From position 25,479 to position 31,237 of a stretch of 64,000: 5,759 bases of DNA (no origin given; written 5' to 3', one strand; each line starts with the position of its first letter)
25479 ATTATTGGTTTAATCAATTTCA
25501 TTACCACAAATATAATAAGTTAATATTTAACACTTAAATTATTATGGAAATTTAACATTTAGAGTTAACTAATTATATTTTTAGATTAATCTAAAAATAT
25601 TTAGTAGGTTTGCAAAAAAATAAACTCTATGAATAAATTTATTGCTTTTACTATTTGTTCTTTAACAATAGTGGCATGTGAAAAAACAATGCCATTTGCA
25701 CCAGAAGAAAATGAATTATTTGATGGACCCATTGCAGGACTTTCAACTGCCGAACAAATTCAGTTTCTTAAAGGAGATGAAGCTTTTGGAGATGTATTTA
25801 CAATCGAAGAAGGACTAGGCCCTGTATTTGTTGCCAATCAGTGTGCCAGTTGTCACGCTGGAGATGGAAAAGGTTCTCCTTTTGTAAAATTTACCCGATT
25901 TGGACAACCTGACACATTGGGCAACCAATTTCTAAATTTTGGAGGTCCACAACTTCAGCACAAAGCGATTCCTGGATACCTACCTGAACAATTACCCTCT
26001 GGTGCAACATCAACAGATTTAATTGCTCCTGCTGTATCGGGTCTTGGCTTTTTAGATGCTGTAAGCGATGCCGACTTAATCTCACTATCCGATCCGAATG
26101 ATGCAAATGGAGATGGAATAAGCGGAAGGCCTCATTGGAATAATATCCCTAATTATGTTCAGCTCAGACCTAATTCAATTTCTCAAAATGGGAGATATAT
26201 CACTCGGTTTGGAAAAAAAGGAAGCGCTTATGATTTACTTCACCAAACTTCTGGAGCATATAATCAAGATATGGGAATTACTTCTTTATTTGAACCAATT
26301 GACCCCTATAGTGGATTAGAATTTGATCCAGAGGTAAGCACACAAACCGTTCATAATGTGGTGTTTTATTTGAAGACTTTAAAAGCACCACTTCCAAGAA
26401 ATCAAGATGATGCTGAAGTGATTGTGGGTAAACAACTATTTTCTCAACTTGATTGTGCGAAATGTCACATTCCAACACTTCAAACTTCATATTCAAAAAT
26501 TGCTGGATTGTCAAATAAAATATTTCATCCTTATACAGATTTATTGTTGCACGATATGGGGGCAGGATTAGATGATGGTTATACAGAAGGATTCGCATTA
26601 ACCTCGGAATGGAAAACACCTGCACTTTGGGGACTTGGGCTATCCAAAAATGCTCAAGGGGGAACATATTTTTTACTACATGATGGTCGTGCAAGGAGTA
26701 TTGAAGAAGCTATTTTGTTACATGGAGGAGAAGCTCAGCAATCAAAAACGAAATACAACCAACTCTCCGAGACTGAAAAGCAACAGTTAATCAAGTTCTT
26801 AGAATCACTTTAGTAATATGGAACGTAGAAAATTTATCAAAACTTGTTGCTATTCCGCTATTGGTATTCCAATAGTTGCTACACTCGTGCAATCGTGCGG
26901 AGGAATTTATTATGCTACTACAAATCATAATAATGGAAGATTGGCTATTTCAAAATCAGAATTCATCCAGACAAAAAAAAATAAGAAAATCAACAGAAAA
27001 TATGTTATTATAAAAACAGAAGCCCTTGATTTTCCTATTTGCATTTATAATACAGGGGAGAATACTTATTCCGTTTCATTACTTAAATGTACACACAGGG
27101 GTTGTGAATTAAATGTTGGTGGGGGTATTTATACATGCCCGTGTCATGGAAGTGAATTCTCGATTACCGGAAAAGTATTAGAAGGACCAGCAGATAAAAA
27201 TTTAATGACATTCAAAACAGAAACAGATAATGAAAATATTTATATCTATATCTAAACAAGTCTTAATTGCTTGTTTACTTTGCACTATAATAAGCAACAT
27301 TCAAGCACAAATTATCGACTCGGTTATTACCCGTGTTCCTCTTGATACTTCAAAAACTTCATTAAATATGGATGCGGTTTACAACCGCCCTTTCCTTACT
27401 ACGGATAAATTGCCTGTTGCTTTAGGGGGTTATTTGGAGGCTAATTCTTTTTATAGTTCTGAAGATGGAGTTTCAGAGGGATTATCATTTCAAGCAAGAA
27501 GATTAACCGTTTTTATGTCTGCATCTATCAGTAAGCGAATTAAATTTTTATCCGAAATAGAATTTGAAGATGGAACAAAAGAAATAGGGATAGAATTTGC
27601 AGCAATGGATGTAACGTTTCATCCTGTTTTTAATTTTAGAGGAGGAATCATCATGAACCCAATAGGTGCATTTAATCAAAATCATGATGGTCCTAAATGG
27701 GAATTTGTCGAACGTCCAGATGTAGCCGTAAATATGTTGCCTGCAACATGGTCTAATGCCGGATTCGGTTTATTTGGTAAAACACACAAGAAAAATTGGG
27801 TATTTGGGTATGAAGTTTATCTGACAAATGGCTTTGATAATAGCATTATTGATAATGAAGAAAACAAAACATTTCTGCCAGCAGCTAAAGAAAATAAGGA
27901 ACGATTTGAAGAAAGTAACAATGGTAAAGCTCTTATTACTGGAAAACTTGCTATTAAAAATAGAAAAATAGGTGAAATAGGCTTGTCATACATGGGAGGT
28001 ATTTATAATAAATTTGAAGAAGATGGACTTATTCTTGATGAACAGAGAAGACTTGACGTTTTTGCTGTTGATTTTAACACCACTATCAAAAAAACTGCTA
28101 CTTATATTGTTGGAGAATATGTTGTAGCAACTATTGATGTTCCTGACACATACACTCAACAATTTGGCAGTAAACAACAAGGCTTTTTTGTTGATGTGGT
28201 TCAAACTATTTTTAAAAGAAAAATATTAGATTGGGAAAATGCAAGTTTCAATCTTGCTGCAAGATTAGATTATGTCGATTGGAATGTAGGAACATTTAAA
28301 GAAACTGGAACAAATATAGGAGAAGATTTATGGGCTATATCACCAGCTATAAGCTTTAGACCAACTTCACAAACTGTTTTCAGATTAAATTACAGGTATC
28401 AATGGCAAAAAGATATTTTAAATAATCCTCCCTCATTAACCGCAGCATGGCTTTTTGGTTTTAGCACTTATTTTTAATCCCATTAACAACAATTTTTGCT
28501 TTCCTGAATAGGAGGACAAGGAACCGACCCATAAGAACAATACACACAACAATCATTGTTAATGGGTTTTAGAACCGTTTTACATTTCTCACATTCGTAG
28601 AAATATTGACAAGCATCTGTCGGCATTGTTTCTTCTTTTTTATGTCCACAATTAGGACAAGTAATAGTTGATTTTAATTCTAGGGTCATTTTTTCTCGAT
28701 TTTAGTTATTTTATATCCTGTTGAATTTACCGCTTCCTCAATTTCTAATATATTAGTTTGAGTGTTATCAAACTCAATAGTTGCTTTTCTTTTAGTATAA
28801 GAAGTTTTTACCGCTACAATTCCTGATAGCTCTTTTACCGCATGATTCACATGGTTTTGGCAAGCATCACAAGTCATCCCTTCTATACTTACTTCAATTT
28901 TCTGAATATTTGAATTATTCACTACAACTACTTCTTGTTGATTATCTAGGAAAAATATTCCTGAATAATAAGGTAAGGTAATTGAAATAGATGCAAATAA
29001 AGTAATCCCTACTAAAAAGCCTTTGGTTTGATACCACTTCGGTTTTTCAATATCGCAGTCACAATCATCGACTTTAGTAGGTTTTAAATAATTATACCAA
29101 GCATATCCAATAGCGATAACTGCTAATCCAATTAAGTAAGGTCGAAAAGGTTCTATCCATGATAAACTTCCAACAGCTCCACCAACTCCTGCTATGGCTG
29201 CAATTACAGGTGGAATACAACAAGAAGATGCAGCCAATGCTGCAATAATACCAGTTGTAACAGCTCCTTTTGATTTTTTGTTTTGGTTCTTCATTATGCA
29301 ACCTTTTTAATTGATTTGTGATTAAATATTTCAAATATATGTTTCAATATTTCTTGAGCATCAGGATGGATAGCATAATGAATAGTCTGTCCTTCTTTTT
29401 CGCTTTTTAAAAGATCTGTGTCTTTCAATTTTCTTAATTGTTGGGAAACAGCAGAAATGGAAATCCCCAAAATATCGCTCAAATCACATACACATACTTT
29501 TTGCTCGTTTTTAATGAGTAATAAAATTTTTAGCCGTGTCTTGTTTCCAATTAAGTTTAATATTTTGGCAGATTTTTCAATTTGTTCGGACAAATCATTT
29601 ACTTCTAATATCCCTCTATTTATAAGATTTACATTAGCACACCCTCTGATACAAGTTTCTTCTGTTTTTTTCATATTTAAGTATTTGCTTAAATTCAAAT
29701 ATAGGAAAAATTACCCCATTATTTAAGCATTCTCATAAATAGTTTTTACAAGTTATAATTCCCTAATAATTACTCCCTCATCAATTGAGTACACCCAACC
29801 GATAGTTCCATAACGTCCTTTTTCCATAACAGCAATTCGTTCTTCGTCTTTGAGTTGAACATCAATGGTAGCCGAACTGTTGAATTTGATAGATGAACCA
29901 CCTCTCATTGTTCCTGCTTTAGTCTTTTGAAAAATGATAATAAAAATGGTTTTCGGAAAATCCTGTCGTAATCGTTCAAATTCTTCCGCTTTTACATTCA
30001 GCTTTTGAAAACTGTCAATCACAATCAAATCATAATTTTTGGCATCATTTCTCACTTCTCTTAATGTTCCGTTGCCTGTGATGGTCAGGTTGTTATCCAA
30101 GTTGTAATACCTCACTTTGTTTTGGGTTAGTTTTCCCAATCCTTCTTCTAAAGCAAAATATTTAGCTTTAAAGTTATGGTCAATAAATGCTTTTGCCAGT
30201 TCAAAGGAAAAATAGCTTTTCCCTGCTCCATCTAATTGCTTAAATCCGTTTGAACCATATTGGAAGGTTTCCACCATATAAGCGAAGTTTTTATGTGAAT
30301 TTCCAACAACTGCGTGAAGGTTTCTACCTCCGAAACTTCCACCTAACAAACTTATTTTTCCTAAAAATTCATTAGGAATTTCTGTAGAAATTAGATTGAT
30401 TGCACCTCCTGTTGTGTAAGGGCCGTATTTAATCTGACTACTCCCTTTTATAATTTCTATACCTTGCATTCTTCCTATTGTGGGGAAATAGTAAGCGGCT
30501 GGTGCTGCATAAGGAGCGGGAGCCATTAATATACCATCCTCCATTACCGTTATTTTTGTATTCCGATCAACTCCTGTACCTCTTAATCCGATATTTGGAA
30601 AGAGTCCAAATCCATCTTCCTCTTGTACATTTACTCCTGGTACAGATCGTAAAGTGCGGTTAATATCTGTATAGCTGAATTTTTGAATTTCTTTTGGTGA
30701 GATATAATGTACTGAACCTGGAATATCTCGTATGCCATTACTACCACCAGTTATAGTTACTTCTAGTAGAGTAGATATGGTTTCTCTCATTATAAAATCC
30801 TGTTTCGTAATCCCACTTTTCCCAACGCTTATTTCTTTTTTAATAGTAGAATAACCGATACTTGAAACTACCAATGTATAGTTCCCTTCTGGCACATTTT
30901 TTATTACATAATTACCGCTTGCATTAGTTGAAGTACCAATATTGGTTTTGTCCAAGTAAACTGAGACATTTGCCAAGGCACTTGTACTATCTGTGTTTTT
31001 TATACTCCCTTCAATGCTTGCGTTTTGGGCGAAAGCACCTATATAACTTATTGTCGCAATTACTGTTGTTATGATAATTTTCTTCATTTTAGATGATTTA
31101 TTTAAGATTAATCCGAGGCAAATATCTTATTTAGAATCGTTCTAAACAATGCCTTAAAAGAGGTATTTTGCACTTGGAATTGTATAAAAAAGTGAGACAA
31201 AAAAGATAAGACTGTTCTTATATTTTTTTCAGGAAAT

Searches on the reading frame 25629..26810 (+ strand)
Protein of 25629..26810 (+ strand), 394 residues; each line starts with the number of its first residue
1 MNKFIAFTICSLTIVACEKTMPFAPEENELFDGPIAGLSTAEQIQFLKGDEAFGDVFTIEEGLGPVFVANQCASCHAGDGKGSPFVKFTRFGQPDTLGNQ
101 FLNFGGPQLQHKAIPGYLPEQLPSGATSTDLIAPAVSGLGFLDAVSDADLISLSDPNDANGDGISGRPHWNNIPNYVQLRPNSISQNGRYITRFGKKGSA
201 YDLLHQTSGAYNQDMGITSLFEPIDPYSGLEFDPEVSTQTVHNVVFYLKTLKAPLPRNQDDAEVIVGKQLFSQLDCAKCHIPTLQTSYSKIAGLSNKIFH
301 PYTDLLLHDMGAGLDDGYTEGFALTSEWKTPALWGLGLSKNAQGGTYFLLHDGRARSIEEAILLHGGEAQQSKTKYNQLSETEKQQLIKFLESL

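Call 80: search_protein_families(library=pfam, proteins=[window:25629-26810:+], max_evalue=0.00001)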
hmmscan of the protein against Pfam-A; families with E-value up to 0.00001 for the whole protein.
window:25629-26810:+ (394 aa): 3 families
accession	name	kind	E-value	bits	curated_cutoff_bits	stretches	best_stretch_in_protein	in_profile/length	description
PF06537.16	DHOR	-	3.9e-65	220.7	22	2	135-394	219-499/499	Di-haem oxidoreductase, putative peroxidase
PF00034.26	Cytochrom_C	-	1.7e-10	42.5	21.3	0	66-115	7-57/90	Cytochrome c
PF13442.11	Cytochrome_CBB3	-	4e-06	27.5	27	0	68-98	10-38/68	Cytochrome C oxidase, cbb3-type, subunit III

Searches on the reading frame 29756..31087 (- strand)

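Call 61: search_protein_families(library=pfam, proteins=[window:29756-31087:-], max_evalue=0.01)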
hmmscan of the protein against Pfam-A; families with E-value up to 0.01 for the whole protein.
window:29756-31087:- (444 aa): 7 families
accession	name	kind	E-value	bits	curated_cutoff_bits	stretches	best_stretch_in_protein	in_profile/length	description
PF13715.12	CarbopepD_reg_2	-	1.3e-19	70.4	32.2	1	25-111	1-87/88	CarboxypepD_reg-like domain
PF07715.20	Plug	-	2.6e-15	57.3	23.9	1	120-229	3-107/107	TonB-dependent Receptor Plug Domain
PF13620.12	CarboxypepD_reg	-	7.2e-14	52.3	32.3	1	24-100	1-81/82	Carboxypeptidase regulatory-like domain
PF08308.17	PEGA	-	1.1e-05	25.7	20.8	1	38-91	10-58/71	PEGA domain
PF09430.16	EMC7_beta-sandw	-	1.3e-05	25.8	26.6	1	36-94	5-65/122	ER membrane protein complex subunit 7, beta-sandwich domain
PF17957.7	Big_7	-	0.0072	17.4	24.1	0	25-74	20-70/70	Bacterial Ig domain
PF14686.12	fn3_3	-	0.0098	16.1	24.4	0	52-89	29-68/75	Polysaccharide lyase family 4, domain II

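Call 62: search_protein_families(library=padloc, proteins=[window:29756-31087:-], max_evalue=0.001)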
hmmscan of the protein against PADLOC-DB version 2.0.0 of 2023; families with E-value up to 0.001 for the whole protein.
window:29756-31087:- (444 aa): 1 family
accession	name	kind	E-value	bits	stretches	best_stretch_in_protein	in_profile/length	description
PDLC02350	AbiO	-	0.00027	17.8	1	286-395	201-299/468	AbiO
